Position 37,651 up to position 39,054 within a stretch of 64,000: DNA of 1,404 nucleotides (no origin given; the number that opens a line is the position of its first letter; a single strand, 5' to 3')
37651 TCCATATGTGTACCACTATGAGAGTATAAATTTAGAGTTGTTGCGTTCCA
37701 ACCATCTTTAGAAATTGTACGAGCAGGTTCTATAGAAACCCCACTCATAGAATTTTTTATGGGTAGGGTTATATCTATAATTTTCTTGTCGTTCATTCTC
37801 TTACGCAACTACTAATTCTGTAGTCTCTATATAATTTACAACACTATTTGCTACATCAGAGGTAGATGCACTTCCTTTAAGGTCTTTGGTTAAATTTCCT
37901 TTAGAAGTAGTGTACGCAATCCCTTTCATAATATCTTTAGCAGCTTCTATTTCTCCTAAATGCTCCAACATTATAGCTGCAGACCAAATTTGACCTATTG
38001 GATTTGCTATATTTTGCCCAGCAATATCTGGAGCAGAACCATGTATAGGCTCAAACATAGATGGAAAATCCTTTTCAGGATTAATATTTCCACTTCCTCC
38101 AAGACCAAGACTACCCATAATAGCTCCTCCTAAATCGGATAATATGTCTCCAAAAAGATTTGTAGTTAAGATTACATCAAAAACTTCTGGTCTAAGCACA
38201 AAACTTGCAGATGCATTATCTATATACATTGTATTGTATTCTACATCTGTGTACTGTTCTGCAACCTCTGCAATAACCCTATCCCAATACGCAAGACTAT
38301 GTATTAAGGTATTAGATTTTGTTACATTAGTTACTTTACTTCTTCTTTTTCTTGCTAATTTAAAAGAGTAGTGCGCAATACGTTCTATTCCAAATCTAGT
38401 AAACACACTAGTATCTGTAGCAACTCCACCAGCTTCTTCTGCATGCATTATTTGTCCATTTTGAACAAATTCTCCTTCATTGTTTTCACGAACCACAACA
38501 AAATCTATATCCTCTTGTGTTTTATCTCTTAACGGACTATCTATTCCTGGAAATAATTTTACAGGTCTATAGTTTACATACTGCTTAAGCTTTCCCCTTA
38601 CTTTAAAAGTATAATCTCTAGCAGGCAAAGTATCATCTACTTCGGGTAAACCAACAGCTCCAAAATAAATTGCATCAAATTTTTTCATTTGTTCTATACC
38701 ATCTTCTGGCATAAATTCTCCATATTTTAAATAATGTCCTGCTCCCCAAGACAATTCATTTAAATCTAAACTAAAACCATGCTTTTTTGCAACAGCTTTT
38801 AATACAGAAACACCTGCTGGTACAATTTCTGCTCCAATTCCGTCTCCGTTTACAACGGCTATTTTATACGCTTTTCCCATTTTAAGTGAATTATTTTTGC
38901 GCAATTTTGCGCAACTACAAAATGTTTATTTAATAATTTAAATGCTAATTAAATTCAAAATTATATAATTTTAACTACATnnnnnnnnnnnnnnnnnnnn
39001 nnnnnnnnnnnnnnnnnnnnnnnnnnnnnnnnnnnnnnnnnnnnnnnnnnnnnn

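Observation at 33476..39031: LacI-associated five-gene operon combining a DUF1537 kinase with a tartrate-dehydrogenase-like enzyme, a cyclase-family hydrolase, an ACS permease and a Gfo/Idh/MocA oxidoreductase: no described pathway fits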

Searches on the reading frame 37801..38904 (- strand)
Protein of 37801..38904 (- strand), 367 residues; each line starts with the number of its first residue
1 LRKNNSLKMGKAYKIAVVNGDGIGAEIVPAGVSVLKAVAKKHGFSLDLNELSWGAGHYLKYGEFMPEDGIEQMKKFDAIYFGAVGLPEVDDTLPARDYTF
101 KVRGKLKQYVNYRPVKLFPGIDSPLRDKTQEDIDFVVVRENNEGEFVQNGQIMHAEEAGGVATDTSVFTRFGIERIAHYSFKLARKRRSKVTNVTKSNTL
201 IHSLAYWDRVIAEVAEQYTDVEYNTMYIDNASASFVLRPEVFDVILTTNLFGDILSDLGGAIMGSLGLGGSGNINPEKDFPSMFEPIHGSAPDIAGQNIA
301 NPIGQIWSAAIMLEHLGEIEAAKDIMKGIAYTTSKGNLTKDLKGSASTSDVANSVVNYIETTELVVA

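Call 3: search_protein_families(library=pfam, proteins=[window:37801-38904:-])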
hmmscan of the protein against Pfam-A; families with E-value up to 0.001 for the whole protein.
window:37801-38904:- (367 aa): 1 family
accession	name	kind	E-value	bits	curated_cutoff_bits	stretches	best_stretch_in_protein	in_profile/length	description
PF00180.25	Iso_dh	-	1.1e-94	318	27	1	14-355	1-348/348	Isocitrate/isopropylmalate dehydrogenase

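Call 4: search_protein_families(library=ncbifam, proteins=[window:37801-38904:-])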
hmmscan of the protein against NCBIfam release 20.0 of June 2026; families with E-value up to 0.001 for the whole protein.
window:37801-38904:- (367 aa): 17 families
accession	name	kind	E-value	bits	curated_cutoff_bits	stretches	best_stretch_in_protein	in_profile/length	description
TIGR02089.1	TTC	equivalog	6.1e-139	462.8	470.4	1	11-358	2-351/352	tartrate dehydrogenase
NF006048.0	PRK08194.1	equivalog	1.1e-123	412.8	501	1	11-360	2-350/352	tartrate dehydrogenase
NF002898.0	PRK03437.1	equivalog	1.3e-114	383.1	393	1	10-359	2-345/347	3-isopropylmalate dehydrogenase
TIGR02088.1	LEU3_arch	subfamily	3.9e-89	299.1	409.8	1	15-355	1-323/324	isopropylmalate/isohomocitrate dehydrogenases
NF040626.1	AksF2_Meth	equivalog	2.9e-82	276.6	540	1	13-360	2-331/333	homoisocitrate dehydrogenase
TIGR00169.1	leuB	equivalog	1.7e-81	274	353.2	1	14-357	1-347/349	3-isopropylmalate dehydrogenase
NF040619.1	AksF_Meth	equivalog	2.7e-73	247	500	1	13-355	2-343/343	homoisocitrate dehydrogenase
NF006529.0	PRK08997.1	equivalog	1.3e-71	241.3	510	1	14-357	5-333/335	isocitrate dehydrogenase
NF006673.0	PRK09222.1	equivalog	1.4e-68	232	509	1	11-360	3-342/482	NADP-dependent isocitrate dehydrogenase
NF040855.1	iso_homocit_dh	equivalog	1.2e-63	215.5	680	1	13-361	2-321/345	isocitrate--homoisocitrate dehydrogenase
TIGR00175.1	mito_nad_idh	equivalog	2.2e-58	198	432.4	1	11-357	2-332/334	isocitrate dehydrogenase (NAD(+))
TIGR02924.1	ICDH_alpha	equivalog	4.1e-55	187.7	561.35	1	14-360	2-338/473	isocitrate dehydrogenase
TIGR00183.1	prok_nadp_idh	equivalog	6.5e-40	137.2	567.3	2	217-344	271-395/417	isocitrate dehydrogenase (NADP(+))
NF005036.0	PRK06451.1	equivalog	1.5e-38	132.7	484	1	8-343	19-387/412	NADP-dependent isocitrate dehydrogenase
NF005425.0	PRK07006.1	equivalog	6.8e-35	120.6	490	2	224-343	278-394/416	NADP-dependent isocitrate dehydrogenase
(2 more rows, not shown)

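Call 7: search_solved_structures(query=window:37801-38880:-, max_evalue=1e-30)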
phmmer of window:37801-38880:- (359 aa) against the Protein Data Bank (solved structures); distinct sequences matched with E-value up to 1e-30: 59.
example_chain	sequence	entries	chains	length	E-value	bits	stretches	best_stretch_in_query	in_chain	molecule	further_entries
3flk_A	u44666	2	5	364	3.5e-102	345.6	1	4-347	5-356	Tartrate dehydrogenase/decarboxylase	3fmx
1w0d_A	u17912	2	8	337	1.5e-73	251.5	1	6-328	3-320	3-ISOPROPYLMALATE DEHYDROGENASE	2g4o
1vlc_A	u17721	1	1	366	9.9e-67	229.1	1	5-337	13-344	3-isopropylmalate dehydrogenase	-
3udo_A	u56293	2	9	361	4.8e-66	226.8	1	3-345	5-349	3-isopropylmalate dehydrogenase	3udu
3u1h_A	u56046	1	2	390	5.7e-64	220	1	5-336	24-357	3-isopropylmalate dehydrogenase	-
3vmk_A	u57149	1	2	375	2e-62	214.9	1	2-342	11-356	3-isopropylmalate dehydrogenase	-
1cm7_A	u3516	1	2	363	3e-62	214.4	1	1-351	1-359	PROTEIN (3-ISOPROPYLMALATE DEHYDROGENASE)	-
6xxy_A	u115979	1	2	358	3.9e-62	214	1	4-339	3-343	3-isopropylmalate dehydrogenase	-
3vml_A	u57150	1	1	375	5.4e-62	213.5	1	2-338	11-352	3-isopropylmalate dehydrogenase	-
3vkz_A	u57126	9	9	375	5.9e-62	213.4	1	2-338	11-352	3-isopropylmalate dehydrogenase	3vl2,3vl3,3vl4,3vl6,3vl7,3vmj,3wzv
3wzx_A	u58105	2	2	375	5.9e-62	213.4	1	2-338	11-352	3-isopropylmalate dehydrogenase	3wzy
1cnz_A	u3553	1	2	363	4.4e-61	210.5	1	1-351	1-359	PROTEIN (3-ISOPROPYLMALATE DEHYDROGENASE)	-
5j32_A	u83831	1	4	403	2.1e-59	205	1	3-336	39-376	3-isopropylmalate dehydrogenase 2, chloroplastic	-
3r8w_A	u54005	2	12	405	2.2e-59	204.9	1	3-336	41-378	3-isopropylmalate dehydrogenase 2, chloroplastic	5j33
5j34_A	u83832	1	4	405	1.5e-58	202.2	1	3-336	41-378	3-isopropylmalate dehydrogenase 2, chloroplastic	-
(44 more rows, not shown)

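Call 35: search_solved_structures(query=window:37801-38880:-, max_evalue=1e-70, show_alignments=2)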
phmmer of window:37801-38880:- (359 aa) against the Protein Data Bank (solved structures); distinct sequences matched with E-value up to 1e-70: 2.
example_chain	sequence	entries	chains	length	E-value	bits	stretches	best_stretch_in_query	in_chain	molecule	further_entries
3flk_A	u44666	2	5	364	3.5e-102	345.6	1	4-347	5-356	Tartrate dehydrogenase/decarboxylase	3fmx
1w0d_A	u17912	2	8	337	1.5e-73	251.5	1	6-328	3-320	3-ISOPROPYLMALATE DEHYDROGENASE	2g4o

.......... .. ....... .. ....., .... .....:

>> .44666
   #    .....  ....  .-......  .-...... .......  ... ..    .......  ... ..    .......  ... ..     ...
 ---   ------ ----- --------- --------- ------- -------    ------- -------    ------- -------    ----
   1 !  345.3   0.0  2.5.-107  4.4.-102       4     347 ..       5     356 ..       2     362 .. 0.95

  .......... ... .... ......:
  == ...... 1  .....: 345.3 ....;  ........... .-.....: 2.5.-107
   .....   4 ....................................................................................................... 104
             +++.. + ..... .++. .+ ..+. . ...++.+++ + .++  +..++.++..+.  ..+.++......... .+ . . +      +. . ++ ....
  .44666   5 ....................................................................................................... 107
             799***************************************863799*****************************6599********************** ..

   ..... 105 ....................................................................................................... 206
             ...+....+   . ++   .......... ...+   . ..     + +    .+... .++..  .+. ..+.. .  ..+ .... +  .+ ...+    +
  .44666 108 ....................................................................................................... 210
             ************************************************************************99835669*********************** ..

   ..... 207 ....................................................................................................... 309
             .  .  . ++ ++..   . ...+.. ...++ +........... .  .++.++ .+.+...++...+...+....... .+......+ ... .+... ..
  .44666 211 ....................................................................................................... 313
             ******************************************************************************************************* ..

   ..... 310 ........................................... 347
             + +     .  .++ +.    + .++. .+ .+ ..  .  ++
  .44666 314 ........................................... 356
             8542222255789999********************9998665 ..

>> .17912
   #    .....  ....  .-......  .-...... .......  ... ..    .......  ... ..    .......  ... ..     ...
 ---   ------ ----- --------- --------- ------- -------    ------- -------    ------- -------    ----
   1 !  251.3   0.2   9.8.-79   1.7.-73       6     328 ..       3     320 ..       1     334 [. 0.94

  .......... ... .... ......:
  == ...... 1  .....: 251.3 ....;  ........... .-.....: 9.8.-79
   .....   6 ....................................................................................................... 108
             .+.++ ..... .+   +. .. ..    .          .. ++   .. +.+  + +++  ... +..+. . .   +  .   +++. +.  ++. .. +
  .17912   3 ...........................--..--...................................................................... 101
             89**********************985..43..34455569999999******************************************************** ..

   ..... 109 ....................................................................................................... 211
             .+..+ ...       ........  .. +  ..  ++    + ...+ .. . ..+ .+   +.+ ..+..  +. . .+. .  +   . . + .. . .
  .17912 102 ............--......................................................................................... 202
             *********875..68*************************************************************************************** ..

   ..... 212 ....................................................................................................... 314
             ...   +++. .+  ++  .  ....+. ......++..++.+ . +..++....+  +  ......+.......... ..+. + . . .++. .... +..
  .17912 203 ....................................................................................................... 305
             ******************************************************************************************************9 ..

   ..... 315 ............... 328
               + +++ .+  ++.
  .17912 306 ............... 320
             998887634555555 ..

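Call 87: search_protein_representatives(protein=window:37801-38880:-)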
Query: 359 residues. Proteins with E-value up to 0.001 (for the whole library): 16390; up to 1e-10: 7908; up to 1e-30: 1333. The best 150 are listed.
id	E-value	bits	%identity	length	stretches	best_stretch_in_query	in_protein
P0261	9.8e-121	419.9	56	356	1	5-353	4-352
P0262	3.0e-108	378.8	65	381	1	64-349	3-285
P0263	6.0e-97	341.6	48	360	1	2-344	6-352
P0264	4.5e-96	338.8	46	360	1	5-352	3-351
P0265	8.4e-93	328.0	44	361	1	6-357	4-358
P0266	1.3e-92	327.4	46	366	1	5-349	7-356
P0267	1.6e-91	323.8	46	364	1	2-353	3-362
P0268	3.1e-90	319.6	45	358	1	4-347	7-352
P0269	9.1e-90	318.0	47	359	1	5-350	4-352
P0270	3.2e-89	316.3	46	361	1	4-353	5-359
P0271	1.8e-86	307.2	46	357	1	3-348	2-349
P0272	1.6e-85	304.1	46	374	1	5-349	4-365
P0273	3.8e-84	299.5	41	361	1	3-348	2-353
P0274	5.2e-84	299.1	42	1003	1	5-351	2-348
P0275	3.0e-81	290.0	44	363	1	1-352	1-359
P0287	1.5e-71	258.1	40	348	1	4-330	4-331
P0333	8.1e-61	222.8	42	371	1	3-353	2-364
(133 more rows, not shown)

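Call 89: find_encoding_contigs(protein=P0261, flank=10000, max_places=2)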
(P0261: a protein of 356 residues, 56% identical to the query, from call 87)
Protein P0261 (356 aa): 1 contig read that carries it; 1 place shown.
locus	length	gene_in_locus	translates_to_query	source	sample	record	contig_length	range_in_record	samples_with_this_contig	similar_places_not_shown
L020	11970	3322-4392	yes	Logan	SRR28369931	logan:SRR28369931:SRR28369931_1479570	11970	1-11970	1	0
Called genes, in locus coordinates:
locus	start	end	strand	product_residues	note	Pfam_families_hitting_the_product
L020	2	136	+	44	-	?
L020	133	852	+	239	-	PF09968:DUF2202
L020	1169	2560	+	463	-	PF00884:Sulfatase, PF01663:Phosphodiest, PF01676:Metalloenzyme (faint), PF16347:SGSH_C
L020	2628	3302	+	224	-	PF00392:GntR, PF07729:FCD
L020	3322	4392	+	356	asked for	PF00180:Iso_dh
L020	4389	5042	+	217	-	PF04199:Cyclase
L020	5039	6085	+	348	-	PF01408:GFO_IDH_MocA, PF02894:GFO_IDH_MocA_C, PF22725:GFO_IDH_MocA_C3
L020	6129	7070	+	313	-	PF00781:DAGK_cat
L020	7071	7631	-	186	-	-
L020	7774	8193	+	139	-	PF00903:Glyoxalase, PF22658:YycE-like_N, PF22659:YycE-like_C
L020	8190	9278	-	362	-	-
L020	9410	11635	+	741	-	PF22666:Glyco_hydro_2_N2, PF00703:Glyco_hydro_2, PF02836:Glyco_hydro_2_C (faint)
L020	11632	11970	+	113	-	?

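Call 90: find_encoding_contigs(protein=P0287, flank=8000, max_places=2)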
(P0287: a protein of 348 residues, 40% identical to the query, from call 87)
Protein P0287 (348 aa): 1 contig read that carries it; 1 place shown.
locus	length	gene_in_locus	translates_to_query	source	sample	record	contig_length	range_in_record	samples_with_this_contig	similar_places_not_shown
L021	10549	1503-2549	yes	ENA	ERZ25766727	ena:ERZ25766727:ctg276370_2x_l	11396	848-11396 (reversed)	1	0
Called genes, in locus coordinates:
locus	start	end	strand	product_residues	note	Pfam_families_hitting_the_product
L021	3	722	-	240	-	?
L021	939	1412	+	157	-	PF02627:CMD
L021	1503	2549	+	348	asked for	PF00180:Iso_dh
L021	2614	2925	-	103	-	PF04909:Amidohydro_2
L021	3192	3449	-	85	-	-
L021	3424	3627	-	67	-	-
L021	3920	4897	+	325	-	PF01321:Creatinase_N (weak), PF00557:Peptidase_M24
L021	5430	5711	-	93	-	PF07876:Dabb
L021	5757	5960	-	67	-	-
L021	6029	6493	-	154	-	PF02627:CMD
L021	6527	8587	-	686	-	-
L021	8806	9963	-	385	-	PF00266:Aminotran_5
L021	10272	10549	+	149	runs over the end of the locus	-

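Call 91: find_encoding_contigs(protein=P0333, flank=8000, max_places=2)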
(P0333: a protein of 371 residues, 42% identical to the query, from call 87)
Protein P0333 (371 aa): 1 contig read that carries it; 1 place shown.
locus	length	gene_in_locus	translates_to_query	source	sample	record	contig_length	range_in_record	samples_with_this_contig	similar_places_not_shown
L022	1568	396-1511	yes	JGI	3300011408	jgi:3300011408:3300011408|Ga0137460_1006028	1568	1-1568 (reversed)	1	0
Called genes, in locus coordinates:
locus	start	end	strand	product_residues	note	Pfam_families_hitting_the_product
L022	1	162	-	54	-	?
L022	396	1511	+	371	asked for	PF00180:Iso_dh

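Call 114: search_protein_families(library=pfam, proteins=[L020:6129-7070:+], max_evalue=0.001)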
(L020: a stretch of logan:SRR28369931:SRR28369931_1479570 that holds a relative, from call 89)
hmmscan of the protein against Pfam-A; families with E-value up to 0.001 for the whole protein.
L020:6129-7070:+ (313 aa): 1 family
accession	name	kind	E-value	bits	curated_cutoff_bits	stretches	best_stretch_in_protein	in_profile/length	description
PF00781.29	DAGK_cat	-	1.3e-19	70.5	23.6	1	6-130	2-123/125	Diacylglycerol kinase catalytic domain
